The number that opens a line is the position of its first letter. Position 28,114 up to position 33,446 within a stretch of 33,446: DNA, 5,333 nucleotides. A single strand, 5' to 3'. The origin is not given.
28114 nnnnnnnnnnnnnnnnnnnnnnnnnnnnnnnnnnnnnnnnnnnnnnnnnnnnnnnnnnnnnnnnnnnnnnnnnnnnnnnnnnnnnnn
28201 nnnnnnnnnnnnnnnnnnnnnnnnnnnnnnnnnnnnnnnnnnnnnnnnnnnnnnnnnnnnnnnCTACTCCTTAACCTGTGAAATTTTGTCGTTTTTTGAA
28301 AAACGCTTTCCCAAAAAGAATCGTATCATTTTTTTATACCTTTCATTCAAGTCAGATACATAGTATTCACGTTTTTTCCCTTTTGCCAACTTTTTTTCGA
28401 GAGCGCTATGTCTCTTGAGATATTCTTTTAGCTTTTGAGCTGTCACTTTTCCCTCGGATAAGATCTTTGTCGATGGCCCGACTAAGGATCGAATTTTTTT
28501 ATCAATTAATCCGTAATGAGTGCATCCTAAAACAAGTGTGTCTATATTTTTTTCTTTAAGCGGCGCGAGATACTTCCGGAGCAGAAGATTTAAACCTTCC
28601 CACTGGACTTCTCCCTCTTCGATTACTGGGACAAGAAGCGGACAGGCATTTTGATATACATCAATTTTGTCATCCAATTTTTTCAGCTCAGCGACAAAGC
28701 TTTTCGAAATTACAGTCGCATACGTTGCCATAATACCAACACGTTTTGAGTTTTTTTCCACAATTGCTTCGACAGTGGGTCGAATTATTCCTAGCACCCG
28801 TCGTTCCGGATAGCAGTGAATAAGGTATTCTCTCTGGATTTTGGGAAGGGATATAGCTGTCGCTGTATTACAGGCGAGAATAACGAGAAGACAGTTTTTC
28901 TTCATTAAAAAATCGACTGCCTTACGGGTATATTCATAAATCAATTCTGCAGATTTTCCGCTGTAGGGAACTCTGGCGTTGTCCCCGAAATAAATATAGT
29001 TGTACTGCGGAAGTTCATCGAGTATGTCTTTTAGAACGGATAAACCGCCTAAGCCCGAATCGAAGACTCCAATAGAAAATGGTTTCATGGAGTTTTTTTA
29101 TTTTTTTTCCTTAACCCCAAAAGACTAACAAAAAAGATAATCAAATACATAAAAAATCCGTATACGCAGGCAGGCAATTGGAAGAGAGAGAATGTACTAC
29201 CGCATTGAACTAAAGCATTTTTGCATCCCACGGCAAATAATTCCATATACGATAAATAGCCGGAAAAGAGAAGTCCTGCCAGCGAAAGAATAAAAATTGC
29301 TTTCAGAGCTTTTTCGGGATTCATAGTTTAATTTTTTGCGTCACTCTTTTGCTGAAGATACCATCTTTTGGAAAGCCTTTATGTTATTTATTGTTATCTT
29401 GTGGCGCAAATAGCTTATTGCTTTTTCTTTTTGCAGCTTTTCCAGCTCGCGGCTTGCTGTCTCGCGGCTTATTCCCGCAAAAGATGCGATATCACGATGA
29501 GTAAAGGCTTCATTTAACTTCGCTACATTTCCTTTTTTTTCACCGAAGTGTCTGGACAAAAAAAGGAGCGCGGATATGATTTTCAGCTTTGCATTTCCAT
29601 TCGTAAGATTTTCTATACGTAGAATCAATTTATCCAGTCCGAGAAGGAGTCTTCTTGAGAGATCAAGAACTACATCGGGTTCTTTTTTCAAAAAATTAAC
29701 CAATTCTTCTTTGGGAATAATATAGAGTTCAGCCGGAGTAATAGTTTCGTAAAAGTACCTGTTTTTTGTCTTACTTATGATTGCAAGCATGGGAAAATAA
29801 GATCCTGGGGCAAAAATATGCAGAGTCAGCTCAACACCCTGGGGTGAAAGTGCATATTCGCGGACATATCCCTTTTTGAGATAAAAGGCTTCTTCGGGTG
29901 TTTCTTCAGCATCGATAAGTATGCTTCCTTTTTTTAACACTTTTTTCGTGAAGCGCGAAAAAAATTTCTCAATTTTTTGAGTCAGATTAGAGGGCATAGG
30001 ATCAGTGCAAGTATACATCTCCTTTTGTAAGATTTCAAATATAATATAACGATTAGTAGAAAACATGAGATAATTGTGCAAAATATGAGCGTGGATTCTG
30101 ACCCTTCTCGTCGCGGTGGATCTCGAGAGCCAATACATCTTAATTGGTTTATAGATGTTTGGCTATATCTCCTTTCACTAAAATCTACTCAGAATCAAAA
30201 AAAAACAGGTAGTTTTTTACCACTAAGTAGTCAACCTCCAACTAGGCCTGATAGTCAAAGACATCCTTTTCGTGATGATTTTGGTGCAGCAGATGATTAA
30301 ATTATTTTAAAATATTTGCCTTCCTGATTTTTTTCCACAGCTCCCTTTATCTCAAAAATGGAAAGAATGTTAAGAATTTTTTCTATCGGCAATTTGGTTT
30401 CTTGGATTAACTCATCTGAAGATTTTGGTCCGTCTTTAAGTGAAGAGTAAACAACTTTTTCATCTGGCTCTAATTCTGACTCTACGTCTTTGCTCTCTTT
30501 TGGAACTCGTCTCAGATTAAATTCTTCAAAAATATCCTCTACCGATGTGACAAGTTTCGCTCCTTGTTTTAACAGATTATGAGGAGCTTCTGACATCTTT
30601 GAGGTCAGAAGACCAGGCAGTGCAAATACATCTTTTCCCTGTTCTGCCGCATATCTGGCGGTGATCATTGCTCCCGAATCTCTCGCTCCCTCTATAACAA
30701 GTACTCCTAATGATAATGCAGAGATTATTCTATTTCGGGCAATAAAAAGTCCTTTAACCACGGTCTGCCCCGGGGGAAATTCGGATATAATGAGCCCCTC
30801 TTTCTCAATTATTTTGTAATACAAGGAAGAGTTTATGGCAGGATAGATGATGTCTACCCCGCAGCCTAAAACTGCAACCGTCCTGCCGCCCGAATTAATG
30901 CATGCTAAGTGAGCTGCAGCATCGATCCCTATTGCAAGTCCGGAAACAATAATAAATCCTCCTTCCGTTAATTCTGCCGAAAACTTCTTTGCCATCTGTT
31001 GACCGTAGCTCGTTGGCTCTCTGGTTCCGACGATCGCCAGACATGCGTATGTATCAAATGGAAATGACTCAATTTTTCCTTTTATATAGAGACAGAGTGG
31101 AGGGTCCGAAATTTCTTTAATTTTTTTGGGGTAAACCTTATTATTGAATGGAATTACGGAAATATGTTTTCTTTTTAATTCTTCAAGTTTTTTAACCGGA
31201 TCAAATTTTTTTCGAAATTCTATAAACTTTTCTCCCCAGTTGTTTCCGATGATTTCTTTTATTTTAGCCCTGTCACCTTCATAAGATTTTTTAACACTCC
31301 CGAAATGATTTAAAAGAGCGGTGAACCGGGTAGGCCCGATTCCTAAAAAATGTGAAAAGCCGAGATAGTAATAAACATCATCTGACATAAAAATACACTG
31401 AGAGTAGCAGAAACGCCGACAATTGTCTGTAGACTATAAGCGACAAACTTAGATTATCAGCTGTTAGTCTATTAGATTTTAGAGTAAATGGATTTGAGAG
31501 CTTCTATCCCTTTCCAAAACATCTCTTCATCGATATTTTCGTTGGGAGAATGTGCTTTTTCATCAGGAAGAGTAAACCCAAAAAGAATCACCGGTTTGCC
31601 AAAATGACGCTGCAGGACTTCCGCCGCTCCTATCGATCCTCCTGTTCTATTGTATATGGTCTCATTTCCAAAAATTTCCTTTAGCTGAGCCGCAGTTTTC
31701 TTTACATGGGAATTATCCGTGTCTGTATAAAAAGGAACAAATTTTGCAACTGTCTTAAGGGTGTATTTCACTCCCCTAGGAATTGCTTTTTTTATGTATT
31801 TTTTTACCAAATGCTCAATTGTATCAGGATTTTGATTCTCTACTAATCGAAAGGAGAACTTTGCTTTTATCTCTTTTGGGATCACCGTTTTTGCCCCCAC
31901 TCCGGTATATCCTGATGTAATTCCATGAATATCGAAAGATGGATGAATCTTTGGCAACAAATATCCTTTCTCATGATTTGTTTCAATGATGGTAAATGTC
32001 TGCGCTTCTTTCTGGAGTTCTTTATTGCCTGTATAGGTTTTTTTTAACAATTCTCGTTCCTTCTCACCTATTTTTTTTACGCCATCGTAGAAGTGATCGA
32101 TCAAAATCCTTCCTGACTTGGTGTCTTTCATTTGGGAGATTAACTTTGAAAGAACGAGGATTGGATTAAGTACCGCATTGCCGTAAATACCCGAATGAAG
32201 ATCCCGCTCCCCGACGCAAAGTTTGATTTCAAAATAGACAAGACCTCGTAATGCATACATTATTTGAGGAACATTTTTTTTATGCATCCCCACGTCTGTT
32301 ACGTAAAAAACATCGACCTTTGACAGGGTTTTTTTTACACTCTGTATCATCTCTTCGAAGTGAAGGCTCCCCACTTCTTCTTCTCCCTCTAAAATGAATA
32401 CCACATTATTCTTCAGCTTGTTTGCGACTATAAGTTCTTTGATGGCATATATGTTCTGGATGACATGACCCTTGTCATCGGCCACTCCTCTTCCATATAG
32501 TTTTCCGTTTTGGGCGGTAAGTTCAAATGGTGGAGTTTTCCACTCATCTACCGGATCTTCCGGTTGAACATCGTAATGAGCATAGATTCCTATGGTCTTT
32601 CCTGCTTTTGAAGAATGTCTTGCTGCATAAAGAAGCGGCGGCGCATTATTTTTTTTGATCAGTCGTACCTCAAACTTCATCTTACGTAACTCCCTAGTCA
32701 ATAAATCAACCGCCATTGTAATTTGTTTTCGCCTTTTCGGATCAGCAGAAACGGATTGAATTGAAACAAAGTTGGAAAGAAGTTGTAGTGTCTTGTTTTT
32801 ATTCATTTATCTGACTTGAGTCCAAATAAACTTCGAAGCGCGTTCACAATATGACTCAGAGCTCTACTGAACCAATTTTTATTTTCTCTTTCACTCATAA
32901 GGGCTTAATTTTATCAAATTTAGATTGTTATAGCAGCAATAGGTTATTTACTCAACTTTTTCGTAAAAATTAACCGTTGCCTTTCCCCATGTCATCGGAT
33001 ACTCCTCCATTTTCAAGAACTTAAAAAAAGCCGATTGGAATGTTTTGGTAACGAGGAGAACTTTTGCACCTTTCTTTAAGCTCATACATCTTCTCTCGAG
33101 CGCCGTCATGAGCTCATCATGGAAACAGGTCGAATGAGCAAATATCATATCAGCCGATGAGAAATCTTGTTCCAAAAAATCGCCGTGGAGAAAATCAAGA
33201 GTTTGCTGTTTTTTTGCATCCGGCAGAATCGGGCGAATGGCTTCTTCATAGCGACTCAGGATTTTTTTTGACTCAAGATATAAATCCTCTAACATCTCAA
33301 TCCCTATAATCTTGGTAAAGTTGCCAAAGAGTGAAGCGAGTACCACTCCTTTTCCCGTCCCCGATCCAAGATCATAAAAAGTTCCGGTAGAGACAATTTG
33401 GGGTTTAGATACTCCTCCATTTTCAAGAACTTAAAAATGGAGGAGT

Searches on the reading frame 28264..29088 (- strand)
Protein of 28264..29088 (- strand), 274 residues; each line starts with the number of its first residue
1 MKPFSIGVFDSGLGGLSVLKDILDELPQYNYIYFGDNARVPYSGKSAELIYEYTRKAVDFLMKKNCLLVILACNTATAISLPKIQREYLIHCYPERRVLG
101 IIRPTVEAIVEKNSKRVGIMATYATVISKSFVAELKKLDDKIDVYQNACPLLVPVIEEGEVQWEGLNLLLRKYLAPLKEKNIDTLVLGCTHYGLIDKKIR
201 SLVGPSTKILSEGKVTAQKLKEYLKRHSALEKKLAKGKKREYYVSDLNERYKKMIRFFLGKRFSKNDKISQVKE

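Call 54: search_protein_families(library=pfam, proteins=[window:28264-29088:-])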
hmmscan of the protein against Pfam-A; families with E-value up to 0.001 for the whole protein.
window:28264-29088:- (274 aa): 1 family
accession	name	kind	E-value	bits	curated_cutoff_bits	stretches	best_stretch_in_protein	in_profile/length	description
PF01177.27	Asp_Glu_race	-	1.7e-12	48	31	1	26-204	25-197/211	Asp/Glu/Hydantoin racemase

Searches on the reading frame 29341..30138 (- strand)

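Call 54: search_protein_families(library=pfam, proteins=[window:29341-30138:-])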
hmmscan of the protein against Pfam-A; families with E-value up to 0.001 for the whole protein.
window:29341-30138:- (265 aa): 3 families
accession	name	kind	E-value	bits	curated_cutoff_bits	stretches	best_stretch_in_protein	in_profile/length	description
PF13545.12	HTH_Crp_2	-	1.8e-13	50.7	27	1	187-258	3-69/70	Crp-like helix-turn-helix domain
PF00027.35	cNMP_binding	-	1.1e-12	48.2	27.5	1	66-152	2-88/89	Cyclic nucleotide-binding domain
PF00325.26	Crp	-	1.4e-06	28.3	21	1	213-241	4-32/32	Bacterial regulatory proteins, crp family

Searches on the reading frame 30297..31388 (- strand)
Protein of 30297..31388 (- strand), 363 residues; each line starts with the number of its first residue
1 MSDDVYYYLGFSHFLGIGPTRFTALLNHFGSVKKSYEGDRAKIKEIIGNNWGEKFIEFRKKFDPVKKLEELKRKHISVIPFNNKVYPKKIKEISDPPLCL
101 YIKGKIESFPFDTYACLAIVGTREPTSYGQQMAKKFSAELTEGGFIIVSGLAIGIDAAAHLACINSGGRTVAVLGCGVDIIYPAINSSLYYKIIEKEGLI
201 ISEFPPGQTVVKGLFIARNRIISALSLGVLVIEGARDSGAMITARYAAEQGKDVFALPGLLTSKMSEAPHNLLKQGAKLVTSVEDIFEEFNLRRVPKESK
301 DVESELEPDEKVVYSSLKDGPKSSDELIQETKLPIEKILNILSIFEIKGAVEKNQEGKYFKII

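Call 54: search_protein_families(library=pfam, proteins=[window:30297-31388:-])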
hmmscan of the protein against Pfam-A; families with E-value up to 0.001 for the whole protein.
window:30297-31388:- (363 aa): 2 families
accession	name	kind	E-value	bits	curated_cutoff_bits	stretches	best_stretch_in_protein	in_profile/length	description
PF02481.21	DNA_processg_A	-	4e-75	252.1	29.6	1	71-281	2-211/212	DNA recombination-mediator protein A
PF17782.7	DprA_WH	-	2.3e-07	31.2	22.9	1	301-352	5-56/61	DprA winged helix domain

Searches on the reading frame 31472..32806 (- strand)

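Call 54: search_protein_families(library=pfam, proteins=[window:31472-32806:-])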
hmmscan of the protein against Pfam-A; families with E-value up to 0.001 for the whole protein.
window:31472-32806:- (444 aa): 2 families
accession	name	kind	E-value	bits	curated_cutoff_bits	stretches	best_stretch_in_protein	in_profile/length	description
PF01546.33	Peptidase_M20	-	9.6e-31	107.7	24.6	1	74-440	2-203/206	Peptidase family M20/M25/M40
PF07687.19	M20_dimer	-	6.1e-15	55.5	21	1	184-344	1-105/107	Peptidase dimerisation domain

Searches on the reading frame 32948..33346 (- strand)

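Call 54: search_protein_families(library=pfam, proteins=[window:32948-33346:-])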
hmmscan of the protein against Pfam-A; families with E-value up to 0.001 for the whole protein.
window:32948-33346:- (132 aa): 1 family
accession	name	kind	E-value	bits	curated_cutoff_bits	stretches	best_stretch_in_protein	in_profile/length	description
PF08123.19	DOT1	-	1.9e-05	24.7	23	1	8-106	64-163/205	Histone methylation protein DOT1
